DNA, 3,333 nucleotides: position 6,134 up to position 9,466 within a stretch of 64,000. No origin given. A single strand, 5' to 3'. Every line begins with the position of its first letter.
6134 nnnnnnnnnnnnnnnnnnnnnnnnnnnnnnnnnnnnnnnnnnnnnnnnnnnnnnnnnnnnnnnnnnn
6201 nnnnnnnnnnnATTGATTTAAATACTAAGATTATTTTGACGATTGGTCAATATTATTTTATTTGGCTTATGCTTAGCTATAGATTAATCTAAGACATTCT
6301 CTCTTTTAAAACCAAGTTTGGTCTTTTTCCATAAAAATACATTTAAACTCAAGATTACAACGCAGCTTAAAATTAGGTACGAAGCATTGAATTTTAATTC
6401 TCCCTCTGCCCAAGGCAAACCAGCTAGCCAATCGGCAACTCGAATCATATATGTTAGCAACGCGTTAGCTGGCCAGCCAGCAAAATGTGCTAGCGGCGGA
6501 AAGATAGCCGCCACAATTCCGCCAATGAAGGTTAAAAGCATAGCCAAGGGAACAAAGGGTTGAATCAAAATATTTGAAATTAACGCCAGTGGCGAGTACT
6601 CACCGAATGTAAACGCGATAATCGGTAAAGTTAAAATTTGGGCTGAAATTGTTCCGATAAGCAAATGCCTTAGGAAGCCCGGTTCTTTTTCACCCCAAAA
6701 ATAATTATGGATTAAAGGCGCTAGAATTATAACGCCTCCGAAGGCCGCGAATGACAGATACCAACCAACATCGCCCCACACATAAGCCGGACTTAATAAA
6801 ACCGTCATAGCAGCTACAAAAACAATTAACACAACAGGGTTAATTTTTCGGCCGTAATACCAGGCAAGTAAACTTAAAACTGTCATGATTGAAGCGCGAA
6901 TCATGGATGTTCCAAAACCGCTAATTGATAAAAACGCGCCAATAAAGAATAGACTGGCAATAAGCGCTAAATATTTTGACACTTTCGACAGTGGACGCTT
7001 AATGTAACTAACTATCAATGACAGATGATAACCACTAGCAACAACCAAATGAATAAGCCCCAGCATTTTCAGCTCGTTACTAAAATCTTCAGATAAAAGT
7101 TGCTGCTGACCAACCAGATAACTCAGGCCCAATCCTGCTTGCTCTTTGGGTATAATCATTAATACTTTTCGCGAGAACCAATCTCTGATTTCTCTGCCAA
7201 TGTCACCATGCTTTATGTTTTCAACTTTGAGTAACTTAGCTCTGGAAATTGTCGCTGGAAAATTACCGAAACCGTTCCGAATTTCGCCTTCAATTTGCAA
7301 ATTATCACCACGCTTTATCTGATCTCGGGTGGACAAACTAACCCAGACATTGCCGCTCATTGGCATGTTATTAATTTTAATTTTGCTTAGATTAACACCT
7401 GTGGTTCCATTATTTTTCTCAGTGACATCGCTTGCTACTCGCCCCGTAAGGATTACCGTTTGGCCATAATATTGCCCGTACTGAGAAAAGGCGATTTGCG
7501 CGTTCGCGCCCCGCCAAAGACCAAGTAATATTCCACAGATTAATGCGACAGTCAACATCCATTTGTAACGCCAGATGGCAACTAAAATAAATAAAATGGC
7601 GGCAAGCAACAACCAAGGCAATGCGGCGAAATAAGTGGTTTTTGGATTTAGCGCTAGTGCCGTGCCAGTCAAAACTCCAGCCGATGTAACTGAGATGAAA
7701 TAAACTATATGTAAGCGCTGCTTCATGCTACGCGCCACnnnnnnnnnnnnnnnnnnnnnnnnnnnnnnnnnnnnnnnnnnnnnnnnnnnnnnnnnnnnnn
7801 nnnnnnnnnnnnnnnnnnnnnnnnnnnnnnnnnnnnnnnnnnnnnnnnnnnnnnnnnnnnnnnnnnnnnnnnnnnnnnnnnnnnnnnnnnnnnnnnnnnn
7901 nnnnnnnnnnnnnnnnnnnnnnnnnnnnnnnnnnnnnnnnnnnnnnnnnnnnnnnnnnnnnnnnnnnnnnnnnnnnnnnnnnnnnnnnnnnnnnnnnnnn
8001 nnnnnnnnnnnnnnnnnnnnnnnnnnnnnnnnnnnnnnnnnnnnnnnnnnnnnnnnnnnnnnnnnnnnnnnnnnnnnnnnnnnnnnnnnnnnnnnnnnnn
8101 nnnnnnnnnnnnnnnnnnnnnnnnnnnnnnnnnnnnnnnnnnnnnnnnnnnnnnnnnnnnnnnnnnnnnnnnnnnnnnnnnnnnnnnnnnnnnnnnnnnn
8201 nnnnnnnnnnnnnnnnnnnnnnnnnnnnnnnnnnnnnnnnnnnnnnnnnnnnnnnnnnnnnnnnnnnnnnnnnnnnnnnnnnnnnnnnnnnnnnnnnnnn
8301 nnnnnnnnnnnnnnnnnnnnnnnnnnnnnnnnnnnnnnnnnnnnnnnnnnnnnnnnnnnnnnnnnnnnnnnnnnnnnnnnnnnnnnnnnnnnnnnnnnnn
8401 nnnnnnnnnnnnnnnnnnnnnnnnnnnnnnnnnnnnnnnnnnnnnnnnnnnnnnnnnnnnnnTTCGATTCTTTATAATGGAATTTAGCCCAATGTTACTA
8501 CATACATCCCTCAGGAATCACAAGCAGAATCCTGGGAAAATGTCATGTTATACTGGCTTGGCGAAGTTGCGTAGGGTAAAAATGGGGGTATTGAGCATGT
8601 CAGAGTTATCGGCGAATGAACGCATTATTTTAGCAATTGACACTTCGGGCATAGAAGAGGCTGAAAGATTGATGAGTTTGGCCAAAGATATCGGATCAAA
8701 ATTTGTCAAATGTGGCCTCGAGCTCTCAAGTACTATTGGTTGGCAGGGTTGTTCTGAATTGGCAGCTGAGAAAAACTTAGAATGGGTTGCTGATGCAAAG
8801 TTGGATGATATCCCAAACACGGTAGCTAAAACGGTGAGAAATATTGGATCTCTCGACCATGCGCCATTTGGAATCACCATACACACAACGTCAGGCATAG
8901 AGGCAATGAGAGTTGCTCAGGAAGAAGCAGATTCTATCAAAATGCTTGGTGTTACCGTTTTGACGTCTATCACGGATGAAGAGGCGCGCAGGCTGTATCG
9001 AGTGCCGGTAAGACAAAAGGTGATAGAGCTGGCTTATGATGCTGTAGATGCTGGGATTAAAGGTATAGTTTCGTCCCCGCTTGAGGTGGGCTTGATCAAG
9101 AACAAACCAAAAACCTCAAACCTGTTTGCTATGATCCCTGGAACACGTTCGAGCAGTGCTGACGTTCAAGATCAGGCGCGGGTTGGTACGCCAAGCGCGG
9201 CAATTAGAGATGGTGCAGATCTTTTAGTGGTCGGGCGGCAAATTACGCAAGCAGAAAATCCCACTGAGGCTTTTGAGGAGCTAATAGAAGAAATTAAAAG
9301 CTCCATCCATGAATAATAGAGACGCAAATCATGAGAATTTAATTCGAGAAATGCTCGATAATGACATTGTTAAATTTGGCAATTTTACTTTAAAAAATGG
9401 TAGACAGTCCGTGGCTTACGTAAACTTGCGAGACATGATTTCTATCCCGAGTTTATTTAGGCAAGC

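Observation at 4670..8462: Candidate DNA-capture/uptake surface module: lamin-tail-domain protein, ComEC and membrane-anchored nuclease in one co-oriented block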

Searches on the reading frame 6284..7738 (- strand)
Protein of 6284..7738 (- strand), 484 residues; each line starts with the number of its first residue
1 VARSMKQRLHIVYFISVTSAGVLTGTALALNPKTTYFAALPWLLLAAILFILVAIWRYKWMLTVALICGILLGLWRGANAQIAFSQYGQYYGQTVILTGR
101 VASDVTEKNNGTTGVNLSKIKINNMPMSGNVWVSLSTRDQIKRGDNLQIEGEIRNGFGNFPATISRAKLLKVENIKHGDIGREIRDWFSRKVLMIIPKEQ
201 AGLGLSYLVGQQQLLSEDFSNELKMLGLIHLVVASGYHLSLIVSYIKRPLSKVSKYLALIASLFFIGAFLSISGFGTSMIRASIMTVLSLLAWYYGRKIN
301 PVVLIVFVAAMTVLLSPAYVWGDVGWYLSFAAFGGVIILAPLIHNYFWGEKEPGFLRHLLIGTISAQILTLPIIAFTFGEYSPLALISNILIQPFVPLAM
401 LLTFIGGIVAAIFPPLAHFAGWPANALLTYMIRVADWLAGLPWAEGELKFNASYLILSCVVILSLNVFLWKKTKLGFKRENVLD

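Call 3: search_protein_families(library=pfam, proteins=[window:6284-7738:-], max_evalue=0.01)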
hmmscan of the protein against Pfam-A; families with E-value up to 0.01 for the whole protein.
window:6284-7738:- (484 aa): 2 families
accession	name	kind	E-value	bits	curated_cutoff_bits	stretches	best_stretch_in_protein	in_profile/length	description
PF03772.21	Competence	-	1.8e-42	146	23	1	208-471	2-268/270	Competence protein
PF13567.11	DUF4131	-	2.2e-11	44.2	31.6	1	41-154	6-131/165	Domain of unknown function (DUF4131)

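Call 4: search_protein_families(library=ncbifam, proteins=[window:6284-7738:-], max_evalue=0.01)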
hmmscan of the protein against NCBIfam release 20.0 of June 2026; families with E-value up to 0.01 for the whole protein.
window:6284-7738:- (484 aa): 3 families
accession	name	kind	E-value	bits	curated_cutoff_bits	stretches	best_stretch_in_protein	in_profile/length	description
TIGR00360.1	ComEC_N-term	subfamily_domain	3.1e-20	73.2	36.5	1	229-401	2-169/171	ComEC/Rec2-related protein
NF045979.1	ComEC_MAG0480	equivalog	5.6e-18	64.9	150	1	42-405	51-395/461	MAG0480 family ComEC-like protein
TIGR00361.1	ComEC_Rec2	equivalog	6.3e-10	37.8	190.05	1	201-412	130-351/663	DNA internalization-related competence protein ComEC/Rec2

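Call 5: find_encoding_contigs(protein=window:6284-7738:-, flank=10000, max_places=6)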
Protein window:6284-7738:- (484 aa): no gene with exactly this product is on record in the collection.

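Call 7: find_homologous_proteins(query=window:6284-7738:-)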
Query window:6284-7738:- (484 aa): 959 proteins with E <= 0.001 among 8000 candidates; the best 120 are listed.
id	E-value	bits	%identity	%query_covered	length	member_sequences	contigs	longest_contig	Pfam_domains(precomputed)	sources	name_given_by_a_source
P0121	0.0e+0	1052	100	99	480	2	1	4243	PF13567.12,PF03772.22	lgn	-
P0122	9.9e-221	752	68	99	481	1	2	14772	PF03772.22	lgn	-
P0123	7.6e-162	558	52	99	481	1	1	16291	PF03772.22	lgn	-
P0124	1.5e-152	527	50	100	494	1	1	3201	PF13567.12,PF03772.22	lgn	-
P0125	1.0e-141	491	48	99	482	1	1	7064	PF13567.12,PF03772.22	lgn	-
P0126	2.2e-139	484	46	99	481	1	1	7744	PF13567.12,PF03772.22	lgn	-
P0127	6.1e-139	482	46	99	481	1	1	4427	PF13567.12,PF03772.22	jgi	jgi:competence protein ComEC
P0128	1.5e-138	481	47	99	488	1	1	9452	PF03772.22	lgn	-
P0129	1.6e-138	481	46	100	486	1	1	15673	PF03772.22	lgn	-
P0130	3.2e-138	480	50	92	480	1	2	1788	PF13567.12,PF03772.22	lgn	-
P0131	5.5e-138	479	46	99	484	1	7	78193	PF13567.12,PF03772.22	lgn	-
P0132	1.2e-137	478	46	100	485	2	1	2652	PF13567.12,PF03772.22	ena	-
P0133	7.2e-137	475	48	98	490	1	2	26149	PF13567.12,PF03772.22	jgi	jgi:competence protein ComEC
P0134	8.7e-137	475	46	99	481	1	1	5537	PF03772.22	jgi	jgi:competence protein ComEC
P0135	1.4e-136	474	46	99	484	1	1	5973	PF13567.12,PF03772.22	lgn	-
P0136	2.0e-135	471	46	99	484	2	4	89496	PF13567.12,PF03772.22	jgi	jgi:competence protein ComEC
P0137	3.4e-135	470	47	99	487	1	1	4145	PF13567.12,PF03772.22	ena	-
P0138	3.9e-135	470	45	100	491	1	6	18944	PF13567.12,PF03772.22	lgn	-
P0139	4.9e-135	469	49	92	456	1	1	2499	PF13567.12,PF03772.22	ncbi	ncbi:hypothetical protein BH23PAT1_BH23PAT1_4790 [soil metagenome]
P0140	1.3e-134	468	47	99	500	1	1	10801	PF13567.12,PF03772.22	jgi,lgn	jgi:competence protein ComEC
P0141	2.0e-134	467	45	99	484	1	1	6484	PF13567.12,PF03772.22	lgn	-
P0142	2.9e-134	467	47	90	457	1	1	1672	PF13567.12,PF03772.22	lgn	-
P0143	7.7e-134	465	46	100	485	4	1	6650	PF13567.12,PF03772.22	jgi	jgi:competence protein ComEC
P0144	1.1e-133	465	44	99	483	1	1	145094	PF13567.12,PF03772.22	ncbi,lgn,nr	ncbi:MAG: ComEC/Rec2 family competence protein [Candidatus Saccharibacteria bacterium]|nr:ComEC/Rec2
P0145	1.4e-133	465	45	98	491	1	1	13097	PF13567.12,PF03772.22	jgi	jgi:competence protein ComEC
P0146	1.8e-133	464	45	99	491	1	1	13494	PF03772.22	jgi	jgi:competence protein ComEC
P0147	2.0e-133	464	44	99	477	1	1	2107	PF13567.12,PF03772.22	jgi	jgi:competence protein ComEC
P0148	5.0e-133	463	45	93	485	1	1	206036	PF13567.12,PF03772.22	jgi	jgi:competence protein ComEC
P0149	9.1e-133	462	45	99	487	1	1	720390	PF03772.22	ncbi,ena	-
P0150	1.1e-132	462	45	100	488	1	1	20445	PF13567.12,PF03772.22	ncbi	-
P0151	2.2e-132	461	45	99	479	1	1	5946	PF03772.22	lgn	-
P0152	3.3e-132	460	45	99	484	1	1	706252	PF03772.22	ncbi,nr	ncbi:MAG: ComEC/Rec2 family competence protein [Candidatus Saccharibacteria bacterium]|nr:ComEC/Rec2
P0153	4.0e-132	460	45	99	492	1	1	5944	PF13567.12,PF03772.22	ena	-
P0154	5.5e-132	459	47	99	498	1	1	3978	PF13567.12,PF03772.22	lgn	-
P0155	6.1e-132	459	46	99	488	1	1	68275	PF03772.22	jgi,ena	-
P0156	7.6e-132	459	46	98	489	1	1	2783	PF13567.12,PF03772.22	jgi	jgi:competence protein ComEC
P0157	2.1e-131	457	44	99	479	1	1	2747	PF03772.22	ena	-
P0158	2.2e-131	457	47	99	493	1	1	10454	PF13567.12,PF03772.22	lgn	-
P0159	2.3e-131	457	45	98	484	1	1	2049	PF13567.12,PF03772.22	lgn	-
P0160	2.7e-131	457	49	90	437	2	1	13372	PF13567.12,PF03772.22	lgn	-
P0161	6.0e-131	456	43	99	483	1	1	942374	PF13567.12,PF03772.22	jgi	jgi:competence protein ComEC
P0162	1.9e-130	454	44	100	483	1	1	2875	PF13567.12,PF03772.22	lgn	-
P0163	2.3e-130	454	45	98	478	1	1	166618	PF13567.12,PF03772.22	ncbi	-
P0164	2.4e-130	454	44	99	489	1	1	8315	PF13567.12,PF03772.22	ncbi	-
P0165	4.8e-130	453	45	99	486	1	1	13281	PF13567.12,PF03772.22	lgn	-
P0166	5.5e-130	453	43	100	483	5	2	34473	PF13567.12,PF03772.22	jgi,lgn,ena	-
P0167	5.9e-130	453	45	99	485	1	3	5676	PF03772.22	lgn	-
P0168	7.5e-130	452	46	98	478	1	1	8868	PF13567.12,PF03772.22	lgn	-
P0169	9.2e-130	452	43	100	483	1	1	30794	PF13567.12,PF03772.22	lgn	-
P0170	9.7e-130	452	46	100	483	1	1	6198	PF03772.22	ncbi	-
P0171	1.1e-129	452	45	99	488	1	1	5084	PF03772.22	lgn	-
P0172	1.5e-129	451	49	86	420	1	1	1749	PF03772.22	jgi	jgi:competence protein ComEC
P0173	2.1e-129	451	46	99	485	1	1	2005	PF13567.12,PF03772.22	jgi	jgi:competence protein ComEC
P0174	2.1e-129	451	44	100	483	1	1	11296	PF13567.12,PF03772.22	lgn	-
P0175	2.4e-129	451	47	99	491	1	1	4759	PF03772.22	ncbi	ncbi:MAG: ComEC/Rec2 family competence protein [Candidatus Saccharimonadales bacterium]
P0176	2.5e-129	451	44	99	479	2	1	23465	PF13567.12,PF03772.22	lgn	-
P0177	3.1e-129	450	48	90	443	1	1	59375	PF13567.12,PF03772.22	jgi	jgi:competence protein ComEC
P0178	3.1e-129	450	44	99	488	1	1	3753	PF13567.12,PF03772.22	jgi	jgi:competence protein ComEC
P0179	4.3e-129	450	45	99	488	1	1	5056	PF13567.12,PF03772.22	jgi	jgi:competence protein ComEC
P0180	6.9e-129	449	44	100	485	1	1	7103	PF13567.12,PF03772.22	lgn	-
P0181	7.6e-129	449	45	99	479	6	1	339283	PF13567.12,PF03772.22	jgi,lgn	jgi:competence protein ComEC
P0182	1.0e-128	449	43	100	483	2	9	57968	PF13567.12,PF03772.22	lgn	-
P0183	1.0e-128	449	43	99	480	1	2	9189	PF13567.12,PF03772.22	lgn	-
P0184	1.3e-128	448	46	98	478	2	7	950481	PF13567.12,PF03772.22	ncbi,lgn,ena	-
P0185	1.7e-128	448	46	92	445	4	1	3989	PF13567.12,PF03772.22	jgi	jgi:competence protein ComEC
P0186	1.8e-128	448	44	99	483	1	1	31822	PF13567.12,PF03772.22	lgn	-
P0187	3.0e-128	447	45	99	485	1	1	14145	PF13567.12,PF03772.22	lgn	-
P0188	3.3e-128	447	46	92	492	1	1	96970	PF03772.22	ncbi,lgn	ncbi:MAG: ComEC/Rec2 family competence protein [Candidatus Saccharimonadales bacterium]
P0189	3.5e-128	447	44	99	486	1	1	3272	PF13567.12,PF03772.22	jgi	jgi:competence protein ComEC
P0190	3.7e-128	447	44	99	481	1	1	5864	PF13567.12,PF03772.22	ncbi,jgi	-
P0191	3.9e-128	447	44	99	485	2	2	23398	PF13567.12,PF03772.22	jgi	jgi:competence protein ComEC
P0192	4.5e-128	446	46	99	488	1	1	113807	PF03772.22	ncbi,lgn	-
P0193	6.2e-128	446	42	100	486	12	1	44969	PF13567.12,PF03772.22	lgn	-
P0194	8.3e-128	446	48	84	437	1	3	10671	PF13567.12,PF03772.22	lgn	-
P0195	8.4e-128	446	44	98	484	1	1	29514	PF03772.22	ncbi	-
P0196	9.8e-128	445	44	99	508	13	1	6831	PF13567.12,PF03772.22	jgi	jgi:competence protein ComEC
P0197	1.0e-127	445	44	99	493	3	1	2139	PF03772.22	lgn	-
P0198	1.3e-127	445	45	100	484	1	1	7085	PF13567.12,PF03772.22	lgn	-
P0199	1.4e-127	445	45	100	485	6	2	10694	PF03772.22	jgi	jgi:competence protein ComEC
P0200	2.8e-127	444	43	99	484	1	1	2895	PF03772.22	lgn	-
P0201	3.9e-127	443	44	99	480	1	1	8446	PF13567.12,PF03772.22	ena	-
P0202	5.4e-127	443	45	98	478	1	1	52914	PF03772.22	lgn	-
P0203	5.5e-127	443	45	98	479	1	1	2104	PF13567.12,PF03772.22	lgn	-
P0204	8.5e-127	442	45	99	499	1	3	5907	PF13567.12,PF03772.22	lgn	-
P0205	8.9e-127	442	43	99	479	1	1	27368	PF03772.22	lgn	-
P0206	9.6e-127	442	45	100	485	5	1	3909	PF13567.12,PF03772.22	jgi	jgi:competence protein ComEC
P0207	9.6e-127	442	42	99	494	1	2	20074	PF13567.12,PF03772.22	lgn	-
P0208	9.9e-127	442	43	99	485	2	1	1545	PF03772.22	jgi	jgi:competence protein ComEC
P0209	1.2e-126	442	42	99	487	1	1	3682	PF03772.22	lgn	-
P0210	1.2e-126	442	44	99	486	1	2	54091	PF13567.12,PF03772.22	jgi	jgi:competence protein ComEC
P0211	1.2e-126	442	43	99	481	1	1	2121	PF13567.12,PF03772.22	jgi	jgi:competence protein ComEC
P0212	1.4e-126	441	45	99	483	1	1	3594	PF13567.12,PF03772.22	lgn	-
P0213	1.5e-126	441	44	98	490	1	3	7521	PF13567.12,PF03772.22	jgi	jgi:competence protein ComEC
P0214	1.8e-126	441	44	99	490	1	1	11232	PF03772.22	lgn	-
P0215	1.9e-126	441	44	99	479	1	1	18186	PF13567.12,PF03772.22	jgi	jgi:competence protein ComEC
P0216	3.1e-126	440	47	96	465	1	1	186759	PF03772.22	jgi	jgi:competence protein ComEC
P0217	3.6e-126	440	45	98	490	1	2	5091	PF13567.12,PF03772.22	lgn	-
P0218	4.9e-126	440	43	99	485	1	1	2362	PF03772.22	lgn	-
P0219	5.3e-126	440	46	96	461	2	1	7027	PF13567.12,PF03772.22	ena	-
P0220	8.4e-126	439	43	99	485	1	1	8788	PF03772.22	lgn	-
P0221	9.0e-126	439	43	99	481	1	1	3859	PF13567.12,PF03772.22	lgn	-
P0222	1.1e-125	439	42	99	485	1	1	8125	PF03772.22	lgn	-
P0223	1.2e-125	438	41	99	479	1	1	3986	PF03772.22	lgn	-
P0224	1.3e-125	438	44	99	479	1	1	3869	PF13567.12,PF03772.22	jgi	jgi:competence protein ComEC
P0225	1.4e-125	438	43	99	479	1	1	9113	PF03772.22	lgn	-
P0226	1.4e-125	438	43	99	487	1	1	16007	PF03772.22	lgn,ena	-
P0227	1.6e-125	438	43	99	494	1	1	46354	PF13567.12,PF03772.22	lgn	-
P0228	1.8e-125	438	42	99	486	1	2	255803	PF13567.12,PF03772.22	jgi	jgi:competence protein ComEC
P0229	1.8e-125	438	44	99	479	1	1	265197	PF13567.12,PF03772.22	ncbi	-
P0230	1.8e-125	438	43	99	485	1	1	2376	PF03772.22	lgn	-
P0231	2.0e-125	438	43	98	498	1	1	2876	PF13567.12,PF03772.22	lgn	-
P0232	2.0e-125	438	45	95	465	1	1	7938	PF13567.12,PF03772.22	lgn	-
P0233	2.2e-125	438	45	99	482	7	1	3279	PF13567.12,PF03772.22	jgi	jgi:competence protein ComEC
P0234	2.5e-125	437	43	99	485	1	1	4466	PF13567.12,PF03772.22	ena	-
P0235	2.5e-125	437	44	100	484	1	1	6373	PF03772.22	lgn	-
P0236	2.9e-125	437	44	98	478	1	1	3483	PF13567.12,PF03772.22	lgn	-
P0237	3.0e-125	437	43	99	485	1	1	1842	PF03772.22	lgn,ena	-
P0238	3.7e-125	437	45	98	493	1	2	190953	PF03772.22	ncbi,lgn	-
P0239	3.7e-125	437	44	100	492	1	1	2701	PF03772.22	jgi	jgi:competence protein ComEC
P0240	3.8e-125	437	44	99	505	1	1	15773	PF13567.12,PF03772.22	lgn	-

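Call 10: find_related_loci(query=A1, collection=genome_contigs, flank=8000)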
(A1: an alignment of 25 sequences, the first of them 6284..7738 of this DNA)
Query A1 (484 aa) in genome_contigs; peptide patterns used: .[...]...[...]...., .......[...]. (x = any residue, [..] = any of these).
415 stretches matched a pattern; 398 encode a relative of the query (tblastn E <= 1e-3); the best 80 are kept; 80 distinct loci.
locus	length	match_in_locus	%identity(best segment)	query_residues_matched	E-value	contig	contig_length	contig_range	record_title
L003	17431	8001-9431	44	5-481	8e-140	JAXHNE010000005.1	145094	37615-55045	MAG: Candidatus Saccharibacteria bacterium isolate Salar_de_Ascotan_soil_MAG_ASO77 contig_11684_polypolish, whole genome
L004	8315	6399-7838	44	5-484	4e-137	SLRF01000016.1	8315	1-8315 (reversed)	MAG: Candidatus Saccharibacteria bacterium isolate CSSed165cm_563 CSSed16-5cm-36496, whole genome shotgun sequence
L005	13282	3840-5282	45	3-484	3e-136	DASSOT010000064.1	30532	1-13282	MAG TPA_asm: Candidatus Saccharimonadales bacterium isolate SMAG_U1259 k141_587353, whole genome shotgun sequence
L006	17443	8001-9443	46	3-484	2e-135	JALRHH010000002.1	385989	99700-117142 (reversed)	MAG: Candidatus Saccharimonadia bacterium isolate MYJ.17 NODE_2_length_385989_cov_20.082449, whole genome shotgun sequen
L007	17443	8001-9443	43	3-484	6e-134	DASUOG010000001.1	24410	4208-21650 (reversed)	MAG TPA_asm: Candidatus Saccharimonadales bacterium isolate SMAG_U1622 k141_1692693, whole genome shotgun sequence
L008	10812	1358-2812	43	1-484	3e-133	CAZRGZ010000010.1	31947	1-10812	MAG TPA_asm: uncultured Candidatus Saccharibacteria bacterium isolate SRP144015_co1_121 genome assembly, contig: NODE_73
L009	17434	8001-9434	45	1-478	5e-137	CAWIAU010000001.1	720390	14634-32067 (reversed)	MAG: uncultured bacterium isolate MFD01275.bin.1.89 genome assembly, contig: contig_10368, whole genome shotgun sequence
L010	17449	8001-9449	46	1-484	4e-132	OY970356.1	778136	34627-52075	MAG: uncultured Candidatus Saccharibacteria bacterium isolate MFD05684.bin.c.4 genome assembly, chromosome: 1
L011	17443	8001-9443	44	3-484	2e-131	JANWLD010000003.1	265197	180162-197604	MAG: Candidatus Saccharimonadales bacterium isolate CRAIB_MAG110 c_000000067927, whole genome shotgun sequence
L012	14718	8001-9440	46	5-484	4e-131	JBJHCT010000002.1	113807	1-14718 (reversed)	MAG: Candidatus Saccharibacteria bacterium isolate SF2967_J5348.maxbin.058 NODE_208_length_113807_cov_1.919713, whole ge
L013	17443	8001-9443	44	1-484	1e-130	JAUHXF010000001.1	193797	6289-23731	MAG: bacterium isolate 2_bin.50 NODE_131_length_193797_cov_2.216208, whole genome shotgun sequence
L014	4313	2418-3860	45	3-484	4e-133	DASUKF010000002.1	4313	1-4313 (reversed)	MAG TPA_asm: Candidatus Saccharimonadales bacterium isolate SMAG_U1507 k141_229670, whole genome shotgun sequence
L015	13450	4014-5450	43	7-484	9e-131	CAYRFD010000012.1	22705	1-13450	MAG TPA_asm: uncultured Candidatus Saccharibacteria bacterium isolate SRP286056_co1_467 genome assembly, contig: NODE_26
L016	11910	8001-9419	45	5-478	7e-130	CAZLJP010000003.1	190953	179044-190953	MAG TPA_asm: uncultured Candidatus Saccharibacteria bacterium isolate SRP193066_co1_131 genome assembly, contig: NODE_10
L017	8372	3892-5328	43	7-484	1e-129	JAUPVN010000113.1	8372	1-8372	MAG: Patescibacteria group bacterium isolate erpe_2018_sw_30hr_WHONDRS-SW48-000095_B_bin.60 scaffold_920497, whole genom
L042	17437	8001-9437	41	5-483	3e-122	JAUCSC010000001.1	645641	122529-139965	MAG: Candidatus Saccharibacteria bacterium isolate RYN_401 scaffold_1566659, whole genome shotgun sequence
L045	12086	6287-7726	41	3-483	1e-121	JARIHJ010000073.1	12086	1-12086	MAG: Candidatus Saccharibacteria bacterium isolate CullarsAll.DT.35 k141_404717, whole genome shotgun sequence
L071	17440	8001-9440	41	5-484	6e-118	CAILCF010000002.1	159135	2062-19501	uncultured bacterium isolate AM-lipid-01-D7_bin-1717 genome assembly, contig: bin-1717:2/5, whole genome shotgun sequenc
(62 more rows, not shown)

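Call 67: search_protein_families(library=padloc, proteins=[window:6284-7738:-], max_evalue=0.01)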
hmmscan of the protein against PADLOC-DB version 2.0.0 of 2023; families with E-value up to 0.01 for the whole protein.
window:6284-7738:- (484 aa): 0 families

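Call 82: search_protein_families(library=pfam, proteins=[L042:5773-6270:+, L071:6499-7011:+], max_evalue=0.1)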
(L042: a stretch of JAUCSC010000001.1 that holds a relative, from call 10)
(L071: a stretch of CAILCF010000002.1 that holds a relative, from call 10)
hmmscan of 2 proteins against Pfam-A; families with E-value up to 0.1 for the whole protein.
L042:5773-6270:+ (166 aa): 1 family
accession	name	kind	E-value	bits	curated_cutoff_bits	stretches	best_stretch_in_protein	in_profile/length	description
PF06197.19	DUF998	-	0.017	15.2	30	0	3-48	136-178/184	Protein of unknown function (DUF998)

L071:6499-7011:+ (171 aa): 1 family
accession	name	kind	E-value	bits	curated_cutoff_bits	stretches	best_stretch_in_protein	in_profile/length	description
PF02643.20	DUF192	-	7.6e-23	80.9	27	1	59-159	2-92/96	Uncharacterized ACR, COG1430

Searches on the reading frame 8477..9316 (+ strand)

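Call 3: search_protein_families(library=pfam, proteins=[window:8477-9316:+], max_evalue=0.01)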
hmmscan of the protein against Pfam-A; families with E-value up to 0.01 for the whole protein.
window:8477-9316:+ (279 aa): 1 family
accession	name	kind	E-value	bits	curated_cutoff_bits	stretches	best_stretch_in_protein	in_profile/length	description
PF00215.30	OMPdecase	-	4.2e-33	115.6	27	1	49-268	2-220/221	Orotidine 5'-phosphate decarboxylase / HUMPS family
